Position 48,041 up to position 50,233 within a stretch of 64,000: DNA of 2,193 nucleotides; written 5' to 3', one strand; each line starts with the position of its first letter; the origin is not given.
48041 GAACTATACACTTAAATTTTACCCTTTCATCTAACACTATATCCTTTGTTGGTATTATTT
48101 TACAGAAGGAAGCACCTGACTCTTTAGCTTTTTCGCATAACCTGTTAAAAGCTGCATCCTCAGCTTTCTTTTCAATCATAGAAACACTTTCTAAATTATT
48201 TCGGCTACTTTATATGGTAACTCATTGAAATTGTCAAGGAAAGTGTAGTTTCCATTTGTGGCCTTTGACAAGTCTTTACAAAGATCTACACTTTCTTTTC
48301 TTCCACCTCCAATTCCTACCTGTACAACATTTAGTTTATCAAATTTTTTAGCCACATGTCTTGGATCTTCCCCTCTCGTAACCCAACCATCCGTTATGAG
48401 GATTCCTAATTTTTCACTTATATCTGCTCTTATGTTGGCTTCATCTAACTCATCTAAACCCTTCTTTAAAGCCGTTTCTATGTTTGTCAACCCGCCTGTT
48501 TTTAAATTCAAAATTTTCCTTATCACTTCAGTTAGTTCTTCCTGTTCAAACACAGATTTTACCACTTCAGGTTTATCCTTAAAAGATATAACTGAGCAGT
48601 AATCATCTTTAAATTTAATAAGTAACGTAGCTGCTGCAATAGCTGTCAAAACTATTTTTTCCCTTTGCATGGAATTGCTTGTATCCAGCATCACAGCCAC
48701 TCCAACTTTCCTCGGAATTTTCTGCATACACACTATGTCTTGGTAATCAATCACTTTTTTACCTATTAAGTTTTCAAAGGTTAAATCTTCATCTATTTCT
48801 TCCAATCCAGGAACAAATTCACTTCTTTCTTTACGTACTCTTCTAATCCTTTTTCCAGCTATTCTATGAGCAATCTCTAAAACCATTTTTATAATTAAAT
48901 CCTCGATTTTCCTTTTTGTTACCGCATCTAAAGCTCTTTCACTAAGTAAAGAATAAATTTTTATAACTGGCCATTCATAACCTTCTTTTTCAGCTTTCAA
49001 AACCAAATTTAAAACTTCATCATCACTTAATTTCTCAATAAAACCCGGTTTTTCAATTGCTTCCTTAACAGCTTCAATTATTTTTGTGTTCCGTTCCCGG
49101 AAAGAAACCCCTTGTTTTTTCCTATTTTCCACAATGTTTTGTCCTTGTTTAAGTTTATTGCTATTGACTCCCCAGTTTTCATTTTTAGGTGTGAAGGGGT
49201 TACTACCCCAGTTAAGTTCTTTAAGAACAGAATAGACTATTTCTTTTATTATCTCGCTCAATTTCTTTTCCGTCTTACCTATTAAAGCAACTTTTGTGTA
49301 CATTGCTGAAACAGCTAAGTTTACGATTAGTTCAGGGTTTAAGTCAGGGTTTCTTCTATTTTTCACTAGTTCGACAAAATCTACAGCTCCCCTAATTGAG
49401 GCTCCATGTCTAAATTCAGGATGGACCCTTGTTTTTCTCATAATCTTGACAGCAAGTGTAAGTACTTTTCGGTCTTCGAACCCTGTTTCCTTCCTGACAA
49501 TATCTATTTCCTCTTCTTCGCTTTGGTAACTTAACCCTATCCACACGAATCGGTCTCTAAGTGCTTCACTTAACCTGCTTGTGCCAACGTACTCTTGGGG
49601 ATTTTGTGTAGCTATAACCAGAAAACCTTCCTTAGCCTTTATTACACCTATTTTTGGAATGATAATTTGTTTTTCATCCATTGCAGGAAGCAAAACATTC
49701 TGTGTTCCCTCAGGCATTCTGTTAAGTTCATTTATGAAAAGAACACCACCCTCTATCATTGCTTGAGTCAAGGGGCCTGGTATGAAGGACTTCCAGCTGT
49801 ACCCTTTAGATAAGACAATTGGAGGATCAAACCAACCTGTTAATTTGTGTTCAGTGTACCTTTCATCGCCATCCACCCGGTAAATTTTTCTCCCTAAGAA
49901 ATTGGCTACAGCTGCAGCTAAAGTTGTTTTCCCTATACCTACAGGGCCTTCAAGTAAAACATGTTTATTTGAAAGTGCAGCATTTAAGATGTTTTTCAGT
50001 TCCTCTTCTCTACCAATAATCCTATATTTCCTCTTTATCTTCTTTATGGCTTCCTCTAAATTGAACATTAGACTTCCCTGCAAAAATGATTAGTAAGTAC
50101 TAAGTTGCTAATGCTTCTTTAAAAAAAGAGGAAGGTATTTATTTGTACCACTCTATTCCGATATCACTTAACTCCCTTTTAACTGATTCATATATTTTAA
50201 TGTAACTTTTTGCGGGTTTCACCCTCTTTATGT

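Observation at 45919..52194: Corrinoid protein / non-Pyl MtmB-like / MoxR-AAA+VWA fusion / Cys-rich metal-binding protein / MttB-like gene array: candidate uncharacterised methyltransferase system with a built-in maturation or activation module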

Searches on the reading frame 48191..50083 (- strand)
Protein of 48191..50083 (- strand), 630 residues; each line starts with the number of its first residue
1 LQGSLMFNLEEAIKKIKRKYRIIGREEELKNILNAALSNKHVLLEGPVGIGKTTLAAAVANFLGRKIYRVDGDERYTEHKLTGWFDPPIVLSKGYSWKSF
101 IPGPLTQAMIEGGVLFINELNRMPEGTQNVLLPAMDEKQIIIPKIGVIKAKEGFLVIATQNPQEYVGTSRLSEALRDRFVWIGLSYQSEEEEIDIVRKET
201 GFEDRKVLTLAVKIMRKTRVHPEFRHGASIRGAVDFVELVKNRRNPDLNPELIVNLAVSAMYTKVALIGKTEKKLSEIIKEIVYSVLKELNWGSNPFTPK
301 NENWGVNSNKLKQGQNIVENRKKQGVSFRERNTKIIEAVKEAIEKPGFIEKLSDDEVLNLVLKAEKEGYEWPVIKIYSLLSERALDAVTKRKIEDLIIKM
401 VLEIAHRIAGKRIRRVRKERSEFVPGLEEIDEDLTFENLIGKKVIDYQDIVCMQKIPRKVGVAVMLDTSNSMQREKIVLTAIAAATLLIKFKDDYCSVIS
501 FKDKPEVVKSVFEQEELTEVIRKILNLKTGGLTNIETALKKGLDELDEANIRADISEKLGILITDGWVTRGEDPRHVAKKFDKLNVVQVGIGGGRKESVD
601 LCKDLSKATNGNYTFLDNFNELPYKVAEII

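Call 3: search_protein_families(library=pfam, proteins=[window:48191-50083:-], max_evalue=0.01)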
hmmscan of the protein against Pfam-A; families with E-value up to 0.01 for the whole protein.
window:48191-50083:- (630 aa): 16 families
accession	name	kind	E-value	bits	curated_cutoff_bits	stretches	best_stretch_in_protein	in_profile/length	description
PF07728.20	AAA_5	-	5e-23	82.1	22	1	41-179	1-139/139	AAA domain (dynein-related subfamily)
PF07726.17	AAA_3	-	1.4e-18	67.4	27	1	41-180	1-130/131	ATPase family associated with various cellular activities (AAA)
PF00092.34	VWA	-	4.8e-13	50.1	23.8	1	462-623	2-169/174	von Willebrand factor type A domain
PF13519.12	VWA_2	-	2.2e-10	41.6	27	1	463-566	2-106/107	von Willebrand factor type A domain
PF00004.35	AAA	-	1.1e-09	39.3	21.2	1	42-179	1-123/131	ATPase family associated with various cellular activities (AAA)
PF05496.18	RuvB_N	-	1.9e-09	37.9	27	1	38-70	32-64/159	Holliday junction DNA helicase RuvB P-loop domain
PF00158.32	Sigma54_activat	-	1.2e-07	32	20.2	1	110-175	92-158/168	Sigma-54 interaction domain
PF01078.27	Mg_chelatase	-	9.9e-07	28.8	20.3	0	22-64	5-47/207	Magnesium chelatase, subunit ChlI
PF00493.29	MCM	-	2.4e-06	27.3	23.3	1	36-163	54-174/224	MCM P-loop domain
PF13191.12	AAA_16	-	8.9e-06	26.7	32.6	1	22-71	2-57/167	AAA ATPase domain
PF05762.20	VWA_CoxE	-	4.5e-05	23.4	26.4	1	428-569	25-162/222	VWA domain containing CoxE-like protein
PF20720.3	nSTAND3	-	0.00053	20.2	27.2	1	28-62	6-40/155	Novel STAND NTPase 3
PF07724.20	AAA_2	-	0.00073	20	27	1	42-161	6-124/166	AAA domain (Cdc48 subfamily)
PF20030.5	bpMoxR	-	0.0033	16.9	27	1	9-86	3-78/205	MoxR domain in the MoxR-vWA-beta-propeller ternary systems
PF06068.19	TIP49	-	0.004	16.8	23.8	0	33-68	44-79/347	TIP49 P-loop domain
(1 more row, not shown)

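Call 4: search_protein_families(library=ncbifam, proteins=[window:48191-50083:-], max_evalue=0.01)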
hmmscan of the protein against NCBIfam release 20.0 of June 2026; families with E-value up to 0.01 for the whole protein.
window:48191-50083:- (630 aa): 20 families
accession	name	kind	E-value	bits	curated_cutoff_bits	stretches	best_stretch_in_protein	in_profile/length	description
TIGR02640.1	gas_vesic_GvpN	equivalog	2.4e-23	83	266.8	1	39-240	21-236/262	gas vesicle protein GvpN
NF047784.1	MadB_ATPase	equivalog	1e-18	67.6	475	2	102-235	127-256/298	MadB family AAA-type ATPase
TIGR02442.1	Cob-chelat-sub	hypoth_equivalog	1.9e-16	59.7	779.45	2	462-617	475-641/641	putative cobaltochelatase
NF000868.0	PRK00080.1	equivalog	1.3e-10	40.7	282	2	39-72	51-84/330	Holliday junction branch migration DNA helicase RuvB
TIGR00635.1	ruvB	equivalog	2.4e-10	39.9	299.05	2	39-72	30-63/305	Holliday junction branch migration DNA helicase RuvB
TIGR02031.1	BchD-ChlD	equivalog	3.5e-10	39.2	499.55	1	42-200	19-181/608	magnesium chelatase ATPase subunit D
TIGR00764.1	lon_rel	equivalog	1.8e-08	33.5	516.6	1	21-65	19-63/608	ATP-dependent protease LonB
TIGR03689.1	pup_AAA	equivalog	0.00012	20.9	504.75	1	39-71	216-247/512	proteasome ATPase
NF038308.1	RNA_repair_RtcR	equivalog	0.00021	20.3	650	0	107-140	276-307/530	RNA repair transcriptional activator RtcR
NF003229.0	PRK04195.1-5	equivalog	0.00065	18.5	280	1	38-70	43-75/413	replication factor C large subunit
TIGR02639.1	ClpA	equivalog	0.00073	17.9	993.15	1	42-139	490-584/734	ATP-dependent Clp protease ATP-binding subunit ClpA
NF003226.0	PRK04195.1-1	equivalog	0.0017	17.4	588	1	29-61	30-62/405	replication factor C large subunit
TIGR03922.1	T7SS_EccA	equivalog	0.002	16.7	466.65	1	30-63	303-336/557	type VII secretion AAA-ATPase EccA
NF005677.0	PRK07471.1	equivalog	0.0022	17.2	252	1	17-63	16-65/366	DNA polymerase III subunit delta'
NF010248.0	PRK13695.1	equivalog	0.0033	17.1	156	0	41-72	5-36/180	NTPase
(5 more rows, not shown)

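Call 6: find_homologous_proteins(query=window:48191-50083:-)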
Query window:48191-50083:- (630 aa): 494 proteins with E <= 0.001 among 8000 candidates; the best 120 are listed.
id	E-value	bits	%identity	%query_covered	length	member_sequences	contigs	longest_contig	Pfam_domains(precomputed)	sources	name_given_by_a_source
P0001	0.0e+0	1355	99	99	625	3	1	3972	PF00158.33,PF00092.35,PF07726.18,PF13519.13,PF00493.30,PF00004.36,PF05496.19,PF07728.21,PF01078.28,PF13191.13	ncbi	-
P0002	0.0e+0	1013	73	99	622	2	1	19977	PF00158.33,PF00092.35,PF07726.18,PF13519.13,PF05762.21,PF00493.30,PF00004.36,PF05496.19,PF07728.21,PF01078.28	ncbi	-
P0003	8.8e-195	667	52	98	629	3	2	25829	PF00158.33,PF00092.35,PF07726.18,PF13519.13,PF00004.36,PF05496.19,PF07728.21,PF13191.13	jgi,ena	-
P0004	2.7e-193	662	52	99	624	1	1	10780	PF00158.33,PF00092.35,PF07726.18,PF13519.13,PF05762.21,PF00493.30,PF00004.36,PF05496.19,PF07728.21,PF13191.13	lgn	-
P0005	4.0e-193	661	51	99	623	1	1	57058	PF00158.33,PF00092.35,PF07726.18,PF13519.13,PF05762.21,PF00493.30,PF00004.36,PF05496.19,PF07728.21,PF01078.28,PF13191.13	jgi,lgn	jgi:gas vesicle protein GvpN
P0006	8.3e-193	660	52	99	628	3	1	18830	PF00158.33,PF00092.35,PF07726.18,PF13519.13,PF05762.21,PF00493.30,PF00004.36,PF05496.19,PF07728.21,PF13191.13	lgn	-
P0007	1.6e-191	656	50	99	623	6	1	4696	PF00158.33,PF00092.35,PF07726.18,PF13519.13,PF05762.21,PF00493.30,PF00004.36,PF05496.19,PF07728.21,PF01078.28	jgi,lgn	-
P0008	4.5e-190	651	51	100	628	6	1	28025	PF00158.33,PF00092.35,PF07726.18,PF13519.13,PF05762.21,PF00004.36,PF05496.19,PF07728.21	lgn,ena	-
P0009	8.3e-190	651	50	99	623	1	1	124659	PF00158.33,PF00092.35,PF07726.18,PF13519.13,PF00493.30,PF00004.36,PF05496.19,PF07728.21,PF01078.28,PF13191.13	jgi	-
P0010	2.1e-189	649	50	99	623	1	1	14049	PF00158.33,PF00092.35,PF07726.18,PF13519.13,PF05762.21,PF00493.30,PF00004.36,PF05496.19,PF07728.21,PF01078.28,PF13191.13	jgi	-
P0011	6.9e-189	647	51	99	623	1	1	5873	PF00158.33,PF00092.35,PF07726.18,PF13519.13,PF05762.21,PF00004.36,PF05496.19,PF07728.21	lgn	-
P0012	7.2e-189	647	49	99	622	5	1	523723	PF00158.33,PF00092.35,PF07726.18,PF13519.13,PF05762.21,PF00493.30,PF00004.36,PF05496.19,PF07728.21,PF01078.28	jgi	-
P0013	2.1e-188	646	51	99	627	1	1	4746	PF00158.33,PF00092.35,PF07726.18,PF13519.13,PF00493.30,PF00004.36,PF05496.19,PF07728.21,PF13191.13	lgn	-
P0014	4.6e-187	641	50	99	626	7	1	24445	PF00158.33,PF00092.35,PF07726.18,PF13519.13,PF00493.30,PF00004.36,PF05496.19,PF07728.21,PF01078.28,PF13191.13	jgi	-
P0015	1.0e-186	640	50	98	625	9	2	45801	PF00158.33,PF00092.35,PF07726.18,PF13519.13,PF00004.36,PF05496.19,PF07728.21,PF01078.28,PF13191.13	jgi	jgi:gas vesicle protein GvpN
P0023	1.0e-176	607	49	98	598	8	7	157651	PF00158.33,PF00092.35,PF07726.18,PF13519.13,PF05762.21,PF00493.30,PF00004.36,PF05496.19,PF07728.21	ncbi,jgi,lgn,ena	ncbi:MAG: AAA family ATPase [Candidatus Methanomethylicia archaeon]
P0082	3.2e-164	566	45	99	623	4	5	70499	PF00092.35,PF07726.18,PF13519.13,PF00004.36,PF07728.21,PF13191.13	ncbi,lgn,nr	ncbi:MAG: AAA family ATPase [Candidatus Methylarchaceae archaeon HK02M1]|nr:AAA family ATPase [Candi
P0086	3.4e-163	563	46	99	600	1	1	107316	PF00158.33,PF07724.21,PF00092.35,PF07726.18,PF13519.13,PF00493.30,PF00004.36,PF05496.19,PF07728.21,PF01078.28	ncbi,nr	ncbi:AAA family ATPase [Candidatus Bathyarchaeota archaeon]|nr:AAA family ATPase [Candidatus Bathyar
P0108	1.1e-130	455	41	98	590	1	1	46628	PF00158.33,PF07724.21,PF00092.35,PF07726.18,PF00004.36,PF05496.19,PF07728.21,PF01078.28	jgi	-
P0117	3.5e-121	424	38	98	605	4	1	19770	PF00158.33,PF07724.21,PF00092.35,PF07726.18,PF13519.13,PF00004.36,PF05496.19,PF07728.21,PF01078.28,PF13191.13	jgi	-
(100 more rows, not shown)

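Call 11: find_encoding_contigs(protein=P0012, flank=10000, max_places=2)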
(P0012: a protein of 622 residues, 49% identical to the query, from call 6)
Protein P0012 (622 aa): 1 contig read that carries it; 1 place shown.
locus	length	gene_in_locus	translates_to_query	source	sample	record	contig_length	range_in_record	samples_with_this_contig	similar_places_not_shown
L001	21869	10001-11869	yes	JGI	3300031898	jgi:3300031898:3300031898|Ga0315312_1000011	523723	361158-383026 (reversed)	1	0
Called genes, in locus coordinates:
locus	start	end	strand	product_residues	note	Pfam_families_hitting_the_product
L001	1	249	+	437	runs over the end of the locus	PF13433:Peripla_BP_5 (faint), PF13458:Peripla_BP_6, PF01094:ANF_receptor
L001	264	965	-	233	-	PF13555:AAA_29 (faint), PF00005:ABC_tran, PF13304:AAA_21 (faint)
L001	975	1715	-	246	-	PF00005:ABC_tran, PF13304:AAA_21 (faint), PF12399:BCA_ABC_TP_C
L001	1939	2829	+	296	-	PF02653:BPD_transp_2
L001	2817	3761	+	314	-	PF02653:BPD_transp_2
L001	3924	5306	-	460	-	PF05369:MtmB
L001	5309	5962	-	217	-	PF02607:B12-binding_2, PF02310:B12-binding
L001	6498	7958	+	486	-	PF06253:MTTB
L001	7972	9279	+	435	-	PF09861:Lar_N, PF21113:LarA_C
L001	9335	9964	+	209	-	PF10050:DUF2284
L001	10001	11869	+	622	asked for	PF00158:Sigma54_activat (faint), PF00493:MCM (weak), PF00004:AAA, PF07726:AAA_3, PF07728:AAA_5, PF05762:VWA_CoxE (weak), PF00092:VWA, PF13519:VWA_2, +2 more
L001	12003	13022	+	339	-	PF01208:URO-D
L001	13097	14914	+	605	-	PF00111:Fer2 (weak), PF17650:RACo_linker, PF17651:Raco_middle, PF14574:RACo_C_ter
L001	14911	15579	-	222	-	PF02607:B12-binding_2, PF02310:B12-binding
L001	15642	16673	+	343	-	PF01208:URO-D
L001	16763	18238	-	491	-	PF04060:FeS, PF03599:CdhD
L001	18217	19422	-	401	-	PF03599:CdhD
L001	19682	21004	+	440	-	PF01411:tRNA-synt_2c, PF07973:tRNA_SAD, PF02272:DHHA1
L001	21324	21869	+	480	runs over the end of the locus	PF00587:tRNA-synt_2b, PF03129:HGTP_anticodon, PF09180:ProRS-C_1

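Call 12: find_encoding_contigs(protein=P0023, flank=10000, max_places=3)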
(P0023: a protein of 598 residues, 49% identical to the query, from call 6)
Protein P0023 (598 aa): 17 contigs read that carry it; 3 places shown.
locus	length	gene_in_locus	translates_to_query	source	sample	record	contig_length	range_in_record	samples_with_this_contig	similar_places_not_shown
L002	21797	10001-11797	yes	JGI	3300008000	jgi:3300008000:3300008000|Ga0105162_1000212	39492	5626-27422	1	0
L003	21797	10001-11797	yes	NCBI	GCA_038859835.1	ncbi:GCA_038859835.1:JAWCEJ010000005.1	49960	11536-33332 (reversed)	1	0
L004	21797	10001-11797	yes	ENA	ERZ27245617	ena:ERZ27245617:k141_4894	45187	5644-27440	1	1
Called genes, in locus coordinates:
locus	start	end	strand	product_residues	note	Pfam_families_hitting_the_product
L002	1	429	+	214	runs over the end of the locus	PF02607:B12-binding_2, PF02310:B12-binding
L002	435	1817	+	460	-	PF05369:MtmB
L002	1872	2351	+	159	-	PF12840:HTH_20 (weak), PF13404:HTH_AsnC-type, PF13412:HTH_24, PF09339:HTH_IclR (weak), PF01037:AsnC_trans_reg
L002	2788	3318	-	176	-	-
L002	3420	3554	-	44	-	-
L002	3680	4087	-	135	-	-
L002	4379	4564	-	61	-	-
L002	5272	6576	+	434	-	PF00202:Aminotran_3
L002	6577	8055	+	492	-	PF00171:Aldedh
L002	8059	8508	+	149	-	-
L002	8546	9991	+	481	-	PF06253:MTTB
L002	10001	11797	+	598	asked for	PF00158:Sigma54_activat (faint), PF05496:RuvB_N (faint), PF00004:AAA, PF07726:AAA_3, PF07728:AAA_5, PF05762:VWA_CoxE (weak), PF00092:VWA, PF13519:VWA_2, +1 more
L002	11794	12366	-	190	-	PF10050:DUF2284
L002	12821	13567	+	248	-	PF00005:ABC_tran, PF13304:AAA_21 (faint), PF12399:BCA_ABC_TP_C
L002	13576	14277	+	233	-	PF13555:AAA_29 (faint), PF00005:ABC_tran, PF13304:AAA_21 (faint), PF13401:AAA_22 (weak)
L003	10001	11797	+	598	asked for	PF00158:Sigma54_activat (faint), PF05496:RuvB_N (faint), PF00004:AAA, PF07726:AAA_3, PF07728:AAA_5, PF05762:VWA_CoxE (weak), PF00092:VWA, PF13519:VWA_2, +1 more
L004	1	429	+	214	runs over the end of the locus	PF02607:B12-binding_2, PF02310:B12-binding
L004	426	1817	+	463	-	PF05369:MtmB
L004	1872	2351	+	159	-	PF12840:HTH_20 (weak), PF13404:HTH_AsnC-type, PF13412:HTH_24, PF09339:HTH_IclR (weak), PF01037:AsnC_trans_reg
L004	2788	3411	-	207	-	-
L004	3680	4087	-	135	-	-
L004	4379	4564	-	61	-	-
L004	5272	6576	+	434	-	PF00202:Aminotran_3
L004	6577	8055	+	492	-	PF00171:Aldedh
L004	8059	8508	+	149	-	-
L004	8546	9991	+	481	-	PF06253:MTTB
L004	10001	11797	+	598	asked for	PF00158:Sigma54_activat (faint), PF05496:RuvB_N (faint), PF00004:AAA, PF07726:AAA_3, PF07728:AAA_5, PF05762:VWA_CoxE (weak), PF00092:VWA, PF13519:VWA_2, +1 more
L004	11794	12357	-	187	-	PF10050:DUF2284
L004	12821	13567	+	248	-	PF00005:ABC_tran, PF13304:AAA_21 (faint), PF12399:BCA_ABC_TP_C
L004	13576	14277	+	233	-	PF13555:AAA_29 (faint), PF00005:ABC_tran, PF13304:AAA_21 (faint), PF13401:AAA_22 (weak)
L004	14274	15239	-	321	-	PF01717:Meth_synt_2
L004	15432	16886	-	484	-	PF06253:MTTB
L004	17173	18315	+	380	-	-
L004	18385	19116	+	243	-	PF00005:ABC_tran, PF13304:AAA_21 (weak)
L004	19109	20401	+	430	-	PF12679:ABC2_membrane_2, PF12698:ABC2_membrane_3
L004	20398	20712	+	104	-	PF01035:DNA_binding_1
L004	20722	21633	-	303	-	PF00149:Metallophos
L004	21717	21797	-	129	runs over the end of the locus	PF01042:Ribonuc_L-PSP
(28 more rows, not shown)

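Call 13: find_encoding_contigs(protein=P0086, flank=10000, max_places=2)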
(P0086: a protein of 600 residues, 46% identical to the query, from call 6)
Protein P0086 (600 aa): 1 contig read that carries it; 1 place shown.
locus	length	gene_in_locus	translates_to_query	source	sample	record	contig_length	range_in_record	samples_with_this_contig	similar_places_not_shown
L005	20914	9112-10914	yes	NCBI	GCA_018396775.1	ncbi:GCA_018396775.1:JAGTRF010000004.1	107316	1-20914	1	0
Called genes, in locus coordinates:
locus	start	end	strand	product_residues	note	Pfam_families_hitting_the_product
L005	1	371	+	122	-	PF00005:ABC_tran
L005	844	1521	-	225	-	PF00578:AhpC-TSA, PF08534:Redoxin, PF10417:1-cysPrx_C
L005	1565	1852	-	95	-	PF22277:EncFtn-like, PF02915:Rubrerythrin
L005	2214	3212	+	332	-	PF00291:PALP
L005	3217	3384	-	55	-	-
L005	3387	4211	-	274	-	PF01261:AP_endonuc_2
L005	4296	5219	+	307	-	PF01008:IF-2B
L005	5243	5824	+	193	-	PF03692:CxxCxxCC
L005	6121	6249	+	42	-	PF05050:Methyltransf_21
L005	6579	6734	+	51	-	-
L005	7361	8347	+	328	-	PF01384:PHO4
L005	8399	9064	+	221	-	PF01865:PhoU_div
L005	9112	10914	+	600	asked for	PF00158:Sigma54_activat (faint), PF01078:Mg_chelatase (faint), PF00004:AAA, PF00493:MCM (weak), PF07724:AAA_2 (weak), PF07726:AAA_3, PF07728:AAA_5, PF00092:VWA (weak), +2 more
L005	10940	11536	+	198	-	-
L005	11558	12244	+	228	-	PF01902:Diphthami_syn_2_N, PF28410:Diphthami_syn_2_C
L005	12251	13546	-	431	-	PF01979:Amidohydro_1, PF07969:Amidohydro_3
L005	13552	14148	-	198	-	PF13580:SIS_2 (faint), PF01380:SIS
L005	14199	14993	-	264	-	PF02361:CbiQ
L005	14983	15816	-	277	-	PF02463:SMC_N (weak), PF00005:ABC_tran, PF13304:AAA_21 (faint)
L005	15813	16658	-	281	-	PF01078:Mg_chelatase (faint), PF02463:SMC_N (weak), PF13476:AAA_23 (faint), PF00005:ABC_tran, PF13401:AAA_22, PF13304:AAA_21 (weak)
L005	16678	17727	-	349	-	PF01368:DHH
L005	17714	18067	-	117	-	PF01920:Prefoldin_2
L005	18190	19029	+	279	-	PF00483:NTP_transferase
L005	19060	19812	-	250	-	PF04055:Radical_SAM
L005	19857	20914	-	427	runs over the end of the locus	-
